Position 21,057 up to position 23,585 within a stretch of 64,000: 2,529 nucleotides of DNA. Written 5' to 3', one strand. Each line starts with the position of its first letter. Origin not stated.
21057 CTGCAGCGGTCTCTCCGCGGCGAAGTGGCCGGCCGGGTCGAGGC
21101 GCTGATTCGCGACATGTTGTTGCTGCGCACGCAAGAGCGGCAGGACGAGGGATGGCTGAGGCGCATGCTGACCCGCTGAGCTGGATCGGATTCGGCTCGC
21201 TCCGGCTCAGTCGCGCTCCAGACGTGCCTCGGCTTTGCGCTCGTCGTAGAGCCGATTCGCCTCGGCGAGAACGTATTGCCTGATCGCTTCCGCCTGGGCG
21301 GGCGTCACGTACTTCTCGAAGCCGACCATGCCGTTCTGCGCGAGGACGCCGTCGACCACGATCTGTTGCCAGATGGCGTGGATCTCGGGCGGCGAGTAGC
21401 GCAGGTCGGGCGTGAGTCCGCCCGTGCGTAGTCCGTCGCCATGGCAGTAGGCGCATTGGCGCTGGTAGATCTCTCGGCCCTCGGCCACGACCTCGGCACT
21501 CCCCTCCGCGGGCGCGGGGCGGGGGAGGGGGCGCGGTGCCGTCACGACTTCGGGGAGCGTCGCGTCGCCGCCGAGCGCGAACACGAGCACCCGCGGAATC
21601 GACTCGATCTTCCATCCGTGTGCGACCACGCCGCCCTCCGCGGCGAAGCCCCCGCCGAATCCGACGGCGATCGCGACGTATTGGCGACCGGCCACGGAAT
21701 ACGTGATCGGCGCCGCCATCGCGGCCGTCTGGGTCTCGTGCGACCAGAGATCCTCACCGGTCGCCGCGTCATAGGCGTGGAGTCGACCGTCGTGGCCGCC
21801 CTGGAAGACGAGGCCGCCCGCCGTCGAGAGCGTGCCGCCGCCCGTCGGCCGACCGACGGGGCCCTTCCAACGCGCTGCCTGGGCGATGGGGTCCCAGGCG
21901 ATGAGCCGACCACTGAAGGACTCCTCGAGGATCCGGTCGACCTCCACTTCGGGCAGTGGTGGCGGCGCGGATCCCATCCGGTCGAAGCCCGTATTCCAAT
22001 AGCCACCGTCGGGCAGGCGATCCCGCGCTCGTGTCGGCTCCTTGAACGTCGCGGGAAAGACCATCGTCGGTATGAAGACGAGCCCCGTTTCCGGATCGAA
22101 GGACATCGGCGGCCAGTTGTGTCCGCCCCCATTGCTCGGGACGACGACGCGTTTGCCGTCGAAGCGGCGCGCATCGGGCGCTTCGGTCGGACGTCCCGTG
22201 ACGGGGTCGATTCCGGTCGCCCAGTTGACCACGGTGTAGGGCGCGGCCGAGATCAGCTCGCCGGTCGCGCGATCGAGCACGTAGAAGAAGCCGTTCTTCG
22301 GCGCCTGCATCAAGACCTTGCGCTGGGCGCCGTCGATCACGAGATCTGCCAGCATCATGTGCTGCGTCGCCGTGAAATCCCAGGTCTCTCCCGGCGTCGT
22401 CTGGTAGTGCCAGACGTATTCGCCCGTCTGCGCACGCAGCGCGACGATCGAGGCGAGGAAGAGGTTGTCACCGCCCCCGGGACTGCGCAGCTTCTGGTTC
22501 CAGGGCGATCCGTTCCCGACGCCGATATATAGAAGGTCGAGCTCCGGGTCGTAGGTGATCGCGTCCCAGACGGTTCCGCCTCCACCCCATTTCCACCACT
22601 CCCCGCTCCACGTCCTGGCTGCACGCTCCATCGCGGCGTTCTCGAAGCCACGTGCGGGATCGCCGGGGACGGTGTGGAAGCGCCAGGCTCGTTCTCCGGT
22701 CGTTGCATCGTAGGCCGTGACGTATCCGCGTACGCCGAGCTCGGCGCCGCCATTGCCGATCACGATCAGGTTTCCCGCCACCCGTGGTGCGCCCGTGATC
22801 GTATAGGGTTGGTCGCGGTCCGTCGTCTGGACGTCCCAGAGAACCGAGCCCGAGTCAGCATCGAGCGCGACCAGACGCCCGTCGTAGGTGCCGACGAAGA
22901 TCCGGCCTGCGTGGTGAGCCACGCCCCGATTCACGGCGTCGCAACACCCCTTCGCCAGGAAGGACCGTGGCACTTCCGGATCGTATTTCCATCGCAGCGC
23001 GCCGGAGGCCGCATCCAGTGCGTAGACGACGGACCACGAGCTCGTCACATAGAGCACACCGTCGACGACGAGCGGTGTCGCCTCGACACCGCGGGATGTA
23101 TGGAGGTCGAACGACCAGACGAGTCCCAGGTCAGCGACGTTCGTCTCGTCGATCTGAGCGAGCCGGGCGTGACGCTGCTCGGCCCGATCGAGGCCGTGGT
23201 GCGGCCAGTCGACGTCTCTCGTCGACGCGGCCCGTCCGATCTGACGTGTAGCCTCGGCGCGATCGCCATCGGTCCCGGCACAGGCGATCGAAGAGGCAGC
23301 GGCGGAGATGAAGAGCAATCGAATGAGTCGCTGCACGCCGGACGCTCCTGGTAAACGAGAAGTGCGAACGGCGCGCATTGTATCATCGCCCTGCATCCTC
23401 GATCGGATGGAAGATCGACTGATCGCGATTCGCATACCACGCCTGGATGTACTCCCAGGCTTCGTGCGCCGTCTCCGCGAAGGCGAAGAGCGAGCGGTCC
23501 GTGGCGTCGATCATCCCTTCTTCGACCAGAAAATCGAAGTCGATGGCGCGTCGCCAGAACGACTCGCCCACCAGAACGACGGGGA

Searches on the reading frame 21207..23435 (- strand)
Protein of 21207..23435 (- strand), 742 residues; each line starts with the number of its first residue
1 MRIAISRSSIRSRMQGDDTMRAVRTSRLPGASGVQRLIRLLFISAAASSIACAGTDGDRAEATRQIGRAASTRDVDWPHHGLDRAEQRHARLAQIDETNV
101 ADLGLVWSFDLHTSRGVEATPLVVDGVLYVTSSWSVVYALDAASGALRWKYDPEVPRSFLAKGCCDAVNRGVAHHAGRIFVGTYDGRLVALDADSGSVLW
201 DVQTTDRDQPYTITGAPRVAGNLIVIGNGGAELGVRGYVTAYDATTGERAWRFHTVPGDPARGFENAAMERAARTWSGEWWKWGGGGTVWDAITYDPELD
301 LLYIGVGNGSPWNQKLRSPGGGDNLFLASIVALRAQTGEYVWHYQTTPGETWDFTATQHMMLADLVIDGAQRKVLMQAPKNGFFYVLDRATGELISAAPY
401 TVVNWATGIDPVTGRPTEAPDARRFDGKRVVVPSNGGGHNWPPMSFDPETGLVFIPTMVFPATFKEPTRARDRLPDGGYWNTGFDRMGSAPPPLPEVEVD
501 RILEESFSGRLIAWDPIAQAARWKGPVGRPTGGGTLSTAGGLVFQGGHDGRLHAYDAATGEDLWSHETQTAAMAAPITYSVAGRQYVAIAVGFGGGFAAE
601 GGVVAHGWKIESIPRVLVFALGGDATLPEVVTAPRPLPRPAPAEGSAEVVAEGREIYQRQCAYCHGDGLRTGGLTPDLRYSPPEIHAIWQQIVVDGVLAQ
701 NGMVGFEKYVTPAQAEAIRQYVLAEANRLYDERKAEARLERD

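Call 37: search_protein_families(library=pfam, proteins=[window:21207-23435:-], max_evalue=0.001)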
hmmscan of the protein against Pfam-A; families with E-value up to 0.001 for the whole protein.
window:21207-23435:- (742 aa): 4 families
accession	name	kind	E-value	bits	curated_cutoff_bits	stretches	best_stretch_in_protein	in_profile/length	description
PF01011.28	PQQ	-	1.6e-86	291.8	26.7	2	77-395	1-335/595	Glucose/ethanol/alcohol dehydrogenase, beta-propeller domain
PF13360.13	PQQ_2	-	2.3e-38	132.6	27.6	3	104-252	14-143/233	Outer membrane protein assembly factor BamB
PF13570.13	Beta-prop_ACSF4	-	1.2e-17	64.8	133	1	101-255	79-212/329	Beta-alanine-activating enzyme, beta-propeller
PF13442.11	Cytochrome_CBB3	-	1.8e-09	38.3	27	1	650-722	3-68/68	Cytochrome C oxidase, cbb3-type, subunit III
